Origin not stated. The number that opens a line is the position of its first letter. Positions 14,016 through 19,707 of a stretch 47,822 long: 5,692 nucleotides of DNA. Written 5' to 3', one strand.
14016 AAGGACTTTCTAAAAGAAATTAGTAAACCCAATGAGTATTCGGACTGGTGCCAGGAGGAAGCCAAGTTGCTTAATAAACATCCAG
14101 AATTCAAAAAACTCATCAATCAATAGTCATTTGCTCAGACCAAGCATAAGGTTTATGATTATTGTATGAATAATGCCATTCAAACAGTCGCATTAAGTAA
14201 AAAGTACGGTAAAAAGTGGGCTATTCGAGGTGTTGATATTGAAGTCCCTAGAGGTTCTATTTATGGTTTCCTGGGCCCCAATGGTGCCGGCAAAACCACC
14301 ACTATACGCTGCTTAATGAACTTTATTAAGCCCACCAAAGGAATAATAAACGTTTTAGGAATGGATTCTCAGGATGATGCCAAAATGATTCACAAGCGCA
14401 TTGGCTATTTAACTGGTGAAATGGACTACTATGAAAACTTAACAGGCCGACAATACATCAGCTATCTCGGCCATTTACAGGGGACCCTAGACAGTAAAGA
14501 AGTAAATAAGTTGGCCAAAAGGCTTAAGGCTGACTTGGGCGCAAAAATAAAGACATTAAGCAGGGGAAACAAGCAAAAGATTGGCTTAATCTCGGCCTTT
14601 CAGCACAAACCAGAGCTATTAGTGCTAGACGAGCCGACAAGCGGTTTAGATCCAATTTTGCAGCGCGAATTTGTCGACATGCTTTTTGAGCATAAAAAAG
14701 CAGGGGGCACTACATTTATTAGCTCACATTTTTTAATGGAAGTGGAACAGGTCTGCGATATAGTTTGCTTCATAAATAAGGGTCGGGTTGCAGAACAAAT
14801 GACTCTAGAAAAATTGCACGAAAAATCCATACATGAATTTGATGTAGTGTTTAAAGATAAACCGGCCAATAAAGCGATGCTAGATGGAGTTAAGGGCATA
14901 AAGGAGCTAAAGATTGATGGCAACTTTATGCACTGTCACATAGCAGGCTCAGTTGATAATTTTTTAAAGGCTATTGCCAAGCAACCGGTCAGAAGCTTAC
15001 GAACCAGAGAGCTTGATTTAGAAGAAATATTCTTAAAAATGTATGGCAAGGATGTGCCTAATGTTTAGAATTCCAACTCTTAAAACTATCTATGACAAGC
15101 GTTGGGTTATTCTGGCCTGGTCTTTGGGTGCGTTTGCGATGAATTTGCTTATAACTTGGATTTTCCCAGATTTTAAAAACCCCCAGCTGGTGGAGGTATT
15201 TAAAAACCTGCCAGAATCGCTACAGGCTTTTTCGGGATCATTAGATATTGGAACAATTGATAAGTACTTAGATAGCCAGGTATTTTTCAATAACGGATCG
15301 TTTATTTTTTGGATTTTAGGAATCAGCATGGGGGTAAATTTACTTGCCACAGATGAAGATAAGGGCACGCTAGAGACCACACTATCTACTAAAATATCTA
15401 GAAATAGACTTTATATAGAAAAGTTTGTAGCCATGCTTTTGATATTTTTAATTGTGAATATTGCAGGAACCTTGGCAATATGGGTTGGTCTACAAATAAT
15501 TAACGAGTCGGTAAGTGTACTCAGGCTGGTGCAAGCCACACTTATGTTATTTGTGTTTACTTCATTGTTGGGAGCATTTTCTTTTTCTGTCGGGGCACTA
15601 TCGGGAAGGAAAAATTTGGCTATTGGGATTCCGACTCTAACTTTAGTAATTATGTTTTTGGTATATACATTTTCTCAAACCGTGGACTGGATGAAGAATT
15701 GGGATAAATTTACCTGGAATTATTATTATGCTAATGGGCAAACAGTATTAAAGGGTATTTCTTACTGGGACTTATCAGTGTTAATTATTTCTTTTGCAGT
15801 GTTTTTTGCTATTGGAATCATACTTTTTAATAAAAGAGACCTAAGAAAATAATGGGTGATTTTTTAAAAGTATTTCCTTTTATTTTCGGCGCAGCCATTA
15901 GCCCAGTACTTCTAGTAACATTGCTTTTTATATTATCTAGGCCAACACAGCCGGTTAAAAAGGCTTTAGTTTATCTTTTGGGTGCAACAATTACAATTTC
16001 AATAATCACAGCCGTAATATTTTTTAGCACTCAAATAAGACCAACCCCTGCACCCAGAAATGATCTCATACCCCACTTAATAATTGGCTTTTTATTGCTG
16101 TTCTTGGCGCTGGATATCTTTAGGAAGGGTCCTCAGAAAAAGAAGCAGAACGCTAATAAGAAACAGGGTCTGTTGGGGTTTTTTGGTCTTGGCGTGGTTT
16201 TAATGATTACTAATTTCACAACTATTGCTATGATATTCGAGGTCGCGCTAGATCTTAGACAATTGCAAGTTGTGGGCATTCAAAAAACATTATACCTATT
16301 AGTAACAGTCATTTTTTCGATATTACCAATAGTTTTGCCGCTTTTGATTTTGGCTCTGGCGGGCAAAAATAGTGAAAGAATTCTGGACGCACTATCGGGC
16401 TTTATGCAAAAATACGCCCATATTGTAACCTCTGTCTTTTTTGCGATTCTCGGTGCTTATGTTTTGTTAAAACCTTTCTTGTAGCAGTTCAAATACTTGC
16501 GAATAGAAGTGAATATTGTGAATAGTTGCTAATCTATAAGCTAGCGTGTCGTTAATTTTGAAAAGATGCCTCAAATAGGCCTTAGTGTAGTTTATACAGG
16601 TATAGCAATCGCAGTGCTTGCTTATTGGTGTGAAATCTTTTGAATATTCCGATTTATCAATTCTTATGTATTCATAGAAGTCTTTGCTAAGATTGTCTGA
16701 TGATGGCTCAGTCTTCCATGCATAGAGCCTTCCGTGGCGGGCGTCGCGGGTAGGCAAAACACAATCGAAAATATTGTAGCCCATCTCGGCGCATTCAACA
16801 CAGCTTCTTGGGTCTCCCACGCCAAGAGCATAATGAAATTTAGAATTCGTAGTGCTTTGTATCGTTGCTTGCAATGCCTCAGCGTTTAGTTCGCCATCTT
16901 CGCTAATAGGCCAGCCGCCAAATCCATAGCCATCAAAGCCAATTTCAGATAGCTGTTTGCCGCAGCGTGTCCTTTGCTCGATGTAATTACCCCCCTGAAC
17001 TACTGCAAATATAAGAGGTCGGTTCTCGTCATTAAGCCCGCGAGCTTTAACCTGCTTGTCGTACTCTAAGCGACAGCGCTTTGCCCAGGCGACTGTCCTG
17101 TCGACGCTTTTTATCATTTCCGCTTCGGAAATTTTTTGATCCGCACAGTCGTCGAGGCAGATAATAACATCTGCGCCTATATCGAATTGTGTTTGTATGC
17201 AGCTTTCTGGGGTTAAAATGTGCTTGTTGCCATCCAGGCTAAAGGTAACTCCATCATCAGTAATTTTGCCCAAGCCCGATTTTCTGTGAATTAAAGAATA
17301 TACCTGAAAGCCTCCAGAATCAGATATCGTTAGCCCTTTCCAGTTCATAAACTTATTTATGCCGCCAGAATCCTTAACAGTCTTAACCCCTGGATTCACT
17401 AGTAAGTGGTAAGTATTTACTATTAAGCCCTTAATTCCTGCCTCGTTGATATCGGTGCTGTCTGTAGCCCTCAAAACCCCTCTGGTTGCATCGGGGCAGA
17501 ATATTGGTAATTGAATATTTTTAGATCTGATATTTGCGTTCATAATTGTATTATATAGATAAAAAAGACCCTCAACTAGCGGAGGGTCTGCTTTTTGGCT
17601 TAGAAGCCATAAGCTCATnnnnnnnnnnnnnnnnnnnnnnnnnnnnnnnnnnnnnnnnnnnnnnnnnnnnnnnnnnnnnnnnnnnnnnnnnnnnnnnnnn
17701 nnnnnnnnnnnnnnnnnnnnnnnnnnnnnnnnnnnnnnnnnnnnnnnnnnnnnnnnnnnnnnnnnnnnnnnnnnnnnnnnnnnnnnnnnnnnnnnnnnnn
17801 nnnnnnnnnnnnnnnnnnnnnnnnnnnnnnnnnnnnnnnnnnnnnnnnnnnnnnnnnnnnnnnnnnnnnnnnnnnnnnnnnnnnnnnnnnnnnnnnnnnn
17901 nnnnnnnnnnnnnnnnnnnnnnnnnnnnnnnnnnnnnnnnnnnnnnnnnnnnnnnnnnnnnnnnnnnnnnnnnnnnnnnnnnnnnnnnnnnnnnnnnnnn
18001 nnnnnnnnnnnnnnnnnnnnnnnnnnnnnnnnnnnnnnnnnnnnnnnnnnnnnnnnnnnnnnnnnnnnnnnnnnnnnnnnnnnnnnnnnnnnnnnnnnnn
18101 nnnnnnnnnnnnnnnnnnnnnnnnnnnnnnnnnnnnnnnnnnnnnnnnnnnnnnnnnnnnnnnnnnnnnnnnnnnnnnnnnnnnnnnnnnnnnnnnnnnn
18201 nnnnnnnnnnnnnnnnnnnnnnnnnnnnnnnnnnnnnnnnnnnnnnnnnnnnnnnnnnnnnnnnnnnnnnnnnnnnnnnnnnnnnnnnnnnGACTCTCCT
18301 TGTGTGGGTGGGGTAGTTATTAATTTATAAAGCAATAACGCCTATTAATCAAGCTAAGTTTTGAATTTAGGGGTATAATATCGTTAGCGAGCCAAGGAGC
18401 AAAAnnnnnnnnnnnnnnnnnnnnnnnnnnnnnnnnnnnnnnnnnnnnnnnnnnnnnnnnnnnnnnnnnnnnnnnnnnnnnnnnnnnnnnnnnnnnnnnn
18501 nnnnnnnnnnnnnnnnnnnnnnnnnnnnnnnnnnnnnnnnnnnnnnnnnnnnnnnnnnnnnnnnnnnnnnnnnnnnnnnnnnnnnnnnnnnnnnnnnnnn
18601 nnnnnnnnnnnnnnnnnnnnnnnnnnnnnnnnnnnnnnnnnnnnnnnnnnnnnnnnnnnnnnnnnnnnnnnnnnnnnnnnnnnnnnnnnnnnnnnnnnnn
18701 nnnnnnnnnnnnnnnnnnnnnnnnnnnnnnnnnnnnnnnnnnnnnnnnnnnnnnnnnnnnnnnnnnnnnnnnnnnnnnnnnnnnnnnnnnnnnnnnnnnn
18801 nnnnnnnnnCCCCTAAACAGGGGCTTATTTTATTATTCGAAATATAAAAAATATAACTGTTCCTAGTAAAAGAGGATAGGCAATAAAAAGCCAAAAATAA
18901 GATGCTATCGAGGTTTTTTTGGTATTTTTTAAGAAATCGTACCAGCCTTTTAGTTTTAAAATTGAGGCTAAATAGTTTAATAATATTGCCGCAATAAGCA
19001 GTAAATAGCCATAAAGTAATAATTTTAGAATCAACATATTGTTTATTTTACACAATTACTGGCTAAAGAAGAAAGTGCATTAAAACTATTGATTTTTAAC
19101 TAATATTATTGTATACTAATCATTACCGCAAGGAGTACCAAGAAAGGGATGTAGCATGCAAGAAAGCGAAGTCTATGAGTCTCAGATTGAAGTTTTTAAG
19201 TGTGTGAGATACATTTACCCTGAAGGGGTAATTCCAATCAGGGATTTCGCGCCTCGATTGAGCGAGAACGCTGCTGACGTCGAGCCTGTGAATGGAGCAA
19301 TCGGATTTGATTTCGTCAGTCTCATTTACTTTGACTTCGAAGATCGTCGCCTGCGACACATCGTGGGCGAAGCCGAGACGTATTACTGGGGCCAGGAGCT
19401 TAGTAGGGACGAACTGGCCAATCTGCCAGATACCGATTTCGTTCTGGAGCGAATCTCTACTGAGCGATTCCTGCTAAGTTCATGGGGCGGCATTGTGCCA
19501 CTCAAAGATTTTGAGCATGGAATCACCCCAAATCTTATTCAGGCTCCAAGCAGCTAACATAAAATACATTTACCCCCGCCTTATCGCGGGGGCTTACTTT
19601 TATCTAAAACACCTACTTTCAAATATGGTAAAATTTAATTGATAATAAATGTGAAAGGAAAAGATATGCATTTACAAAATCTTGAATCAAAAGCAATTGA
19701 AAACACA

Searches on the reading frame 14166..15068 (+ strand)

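Call 21: search_protein_families(library=pfam, proteins=[window:14166-15068:+], max_evalue=0.001)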
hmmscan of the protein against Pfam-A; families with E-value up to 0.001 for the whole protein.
window:14166-15068:+ (300 aa): 2 families
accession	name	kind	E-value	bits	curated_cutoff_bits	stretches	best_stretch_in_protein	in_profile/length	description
PF00005.33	ABC_tran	-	4e-24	86.2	25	1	21-159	2-137/137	ABC transporter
PF13304.12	AAA_21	-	1e-13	52.5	27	1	130-188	237-298/304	AAA domain, putative AbiEii toxin, Type IV TA system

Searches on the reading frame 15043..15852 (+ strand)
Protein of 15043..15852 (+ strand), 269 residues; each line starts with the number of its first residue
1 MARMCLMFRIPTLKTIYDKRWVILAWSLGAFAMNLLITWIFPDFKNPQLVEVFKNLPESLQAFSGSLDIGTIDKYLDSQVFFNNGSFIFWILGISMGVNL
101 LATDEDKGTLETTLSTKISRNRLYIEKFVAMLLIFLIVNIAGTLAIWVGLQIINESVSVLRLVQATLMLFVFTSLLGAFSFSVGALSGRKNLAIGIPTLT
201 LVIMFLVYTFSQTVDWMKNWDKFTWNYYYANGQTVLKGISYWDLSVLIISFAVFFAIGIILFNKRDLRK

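Call 116: search_protein_families(library=pfam, proteins=[window:15043-15852:+], max_evalue=0.001)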
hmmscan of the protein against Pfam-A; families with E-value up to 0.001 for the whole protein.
window:15043-15852:+ (269 aa): 3 families
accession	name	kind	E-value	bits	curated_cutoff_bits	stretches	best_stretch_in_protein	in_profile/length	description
PF12679.13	ABC2_membrane_2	-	5.2e-15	55.9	27.2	1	19-267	14-283/283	ABC-2 family transporter protein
PF12698.13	ABC2_membrane_3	-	8.3e-07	28.8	31.6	1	86-260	169-347/347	ABC-2 family transporter protein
PF13346.12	ABC2_membrane_5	-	8.6e-05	22.6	25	1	85-250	39-185/205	ABC-2 family transporter protein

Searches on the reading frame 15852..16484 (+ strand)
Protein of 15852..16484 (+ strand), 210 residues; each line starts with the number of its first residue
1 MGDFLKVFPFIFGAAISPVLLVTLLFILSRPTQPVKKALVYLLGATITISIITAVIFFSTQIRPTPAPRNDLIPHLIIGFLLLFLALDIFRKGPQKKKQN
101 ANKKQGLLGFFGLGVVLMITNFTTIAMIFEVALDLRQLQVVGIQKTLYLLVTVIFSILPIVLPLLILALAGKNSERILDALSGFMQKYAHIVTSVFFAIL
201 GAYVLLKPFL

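Call 116: search_protein_families(library=pfam, proteins=[window:15852-16484:+], max_evalue=0.001)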
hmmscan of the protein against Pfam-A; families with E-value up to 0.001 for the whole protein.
window:15852-16484:+ (210 aa): 1 family
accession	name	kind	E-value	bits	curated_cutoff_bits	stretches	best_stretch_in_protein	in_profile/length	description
PF11139.14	SfLAP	-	1.9e-12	47.6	35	1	12-205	6-208/213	Sap, sulfolipid-1-addressing protein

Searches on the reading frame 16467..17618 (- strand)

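Call 21: search_protein_families(library=pfam, proteins=[window:16467-17618:-], max_evalue=0.001)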
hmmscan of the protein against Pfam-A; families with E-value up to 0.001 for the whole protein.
window:16467-17618:- (383 aa): 1 family
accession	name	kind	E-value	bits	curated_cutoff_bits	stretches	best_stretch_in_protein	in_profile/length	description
PF01702.25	TGT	-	1.1e-94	317.8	26.3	1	30-379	10-335/357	Queuine tRNA-ribosyltransferase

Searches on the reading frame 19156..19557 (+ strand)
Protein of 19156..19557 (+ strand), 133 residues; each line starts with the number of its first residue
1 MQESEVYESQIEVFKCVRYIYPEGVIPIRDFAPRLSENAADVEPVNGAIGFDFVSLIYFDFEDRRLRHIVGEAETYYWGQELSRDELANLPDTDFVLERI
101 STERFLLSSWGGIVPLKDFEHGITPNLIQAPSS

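Call 22: search_protein_families(library=pfam, proteins=[window:19156-19557:+], max_evalue=0.001)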
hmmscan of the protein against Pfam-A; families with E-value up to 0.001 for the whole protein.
window:19156-19557:+ (133 aa): 0 families

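Call 41: search_protein_families(library=phrogs, proteins=[window:19156-19557:+], max_evalue=1)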
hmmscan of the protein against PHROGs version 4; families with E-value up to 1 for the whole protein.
window:19156-19557:+ (133 aa): 1 family
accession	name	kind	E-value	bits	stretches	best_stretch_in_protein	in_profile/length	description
phrog_25462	-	unknown function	0.45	11.8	1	11-43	50-82/109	-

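Call 42: search_protein_families(library=padloc, proteins=[window:19156-19557:+], max_evalue=1)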
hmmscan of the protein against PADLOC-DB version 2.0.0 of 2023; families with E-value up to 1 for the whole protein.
window:19156-19557:+ (133 aa): 0 families

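Call 43: search_protein_families(library=ncbifam, proteins=[window:19156-19557:+], max_evalue=1)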
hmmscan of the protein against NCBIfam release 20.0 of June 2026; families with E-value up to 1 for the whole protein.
window:19156-19557:+ (133 aa): 0 families
